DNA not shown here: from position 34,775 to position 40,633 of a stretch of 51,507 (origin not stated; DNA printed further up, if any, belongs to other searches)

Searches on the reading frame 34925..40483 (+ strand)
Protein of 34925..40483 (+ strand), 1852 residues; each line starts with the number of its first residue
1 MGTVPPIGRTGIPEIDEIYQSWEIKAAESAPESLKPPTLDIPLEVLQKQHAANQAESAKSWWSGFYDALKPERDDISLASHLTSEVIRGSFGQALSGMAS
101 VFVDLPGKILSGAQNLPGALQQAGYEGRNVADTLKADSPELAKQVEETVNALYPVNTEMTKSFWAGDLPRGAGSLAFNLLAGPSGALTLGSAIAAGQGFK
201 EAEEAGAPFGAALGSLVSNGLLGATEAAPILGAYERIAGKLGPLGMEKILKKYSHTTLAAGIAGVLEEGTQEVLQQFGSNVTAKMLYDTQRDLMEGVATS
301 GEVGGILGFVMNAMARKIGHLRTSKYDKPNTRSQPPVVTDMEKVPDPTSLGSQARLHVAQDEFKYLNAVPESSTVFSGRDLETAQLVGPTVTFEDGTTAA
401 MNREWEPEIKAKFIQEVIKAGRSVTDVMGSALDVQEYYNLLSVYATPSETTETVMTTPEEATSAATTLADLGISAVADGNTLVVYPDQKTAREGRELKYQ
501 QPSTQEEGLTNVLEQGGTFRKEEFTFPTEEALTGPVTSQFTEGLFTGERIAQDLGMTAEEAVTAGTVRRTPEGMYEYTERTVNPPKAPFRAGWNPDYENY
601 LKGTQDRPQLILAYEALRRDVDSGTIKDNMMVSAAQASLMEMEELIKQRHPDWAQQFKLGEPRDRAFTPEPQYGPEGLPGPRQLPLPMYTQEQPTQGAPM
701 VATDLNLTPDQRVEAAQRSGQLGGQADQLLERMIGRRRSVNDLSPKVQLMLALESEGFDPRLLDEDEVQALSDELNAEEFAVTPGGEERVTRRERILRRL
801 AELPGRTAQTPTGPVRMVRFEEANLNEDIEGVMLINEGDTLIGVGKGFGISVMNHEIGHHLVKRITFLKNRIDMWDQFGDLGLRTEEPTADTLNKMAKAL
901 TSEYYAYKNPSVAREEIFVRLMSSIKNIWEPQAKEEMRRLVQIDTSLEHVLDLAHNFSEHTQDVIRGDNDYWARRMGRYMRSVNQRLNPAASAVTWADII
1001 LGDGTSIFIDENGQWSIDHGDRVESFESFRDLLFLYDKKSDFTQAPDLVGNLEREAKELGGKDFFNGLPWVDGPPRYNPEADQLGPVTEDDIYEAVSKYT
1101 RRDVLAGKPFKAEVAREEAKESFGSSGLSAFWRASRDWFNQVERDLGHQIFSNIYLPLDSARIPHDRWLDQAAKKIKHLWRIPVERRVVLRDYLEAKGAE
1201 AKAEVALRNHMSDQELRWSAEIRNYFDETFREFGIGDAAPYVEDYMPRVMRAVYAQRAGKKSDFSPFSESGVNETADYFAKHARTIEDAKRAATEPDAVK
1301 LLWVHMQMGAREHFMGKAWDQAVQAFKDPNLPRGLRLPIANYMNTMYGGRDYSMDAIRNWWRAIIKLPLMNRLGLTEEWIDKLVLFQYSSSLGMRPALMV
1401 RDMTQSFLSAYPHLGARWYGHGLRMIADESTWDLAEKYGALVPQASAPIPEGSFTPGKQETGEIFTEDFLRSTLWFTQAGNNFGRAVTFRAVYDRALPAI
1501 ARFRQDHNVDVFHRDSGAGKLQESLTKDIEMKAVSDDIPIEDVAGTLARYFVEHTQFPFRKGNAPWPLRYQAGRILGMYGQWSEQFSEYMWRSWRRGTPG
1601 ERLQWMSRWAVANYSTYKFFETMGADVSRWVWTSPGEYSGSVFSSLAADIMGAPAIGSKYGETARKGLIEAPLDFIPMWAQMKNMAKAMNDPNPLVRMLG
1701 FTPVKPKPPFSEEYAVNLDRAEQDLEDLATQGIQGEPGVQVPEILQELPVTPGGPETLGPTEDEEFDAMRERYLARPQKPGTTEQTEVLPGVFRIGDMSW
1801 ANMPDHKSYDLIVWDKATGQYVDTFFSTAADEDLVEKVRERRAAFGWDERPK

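Call 71: search_protein_families(library=phrogs, proteins=[window:34925-40483:+], max_evalue=0.001)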
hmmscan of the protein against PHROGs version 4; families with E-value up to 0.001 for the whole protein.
window:34925-40483:+ (1852 aa): 1 family
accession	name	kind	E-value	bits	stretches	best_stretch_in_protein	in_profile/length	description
phrog_2206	-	DNA, RNA and nucleotide metabolism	4.1e-05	21.7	1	195-331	316-429/3406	virion RNA polymerase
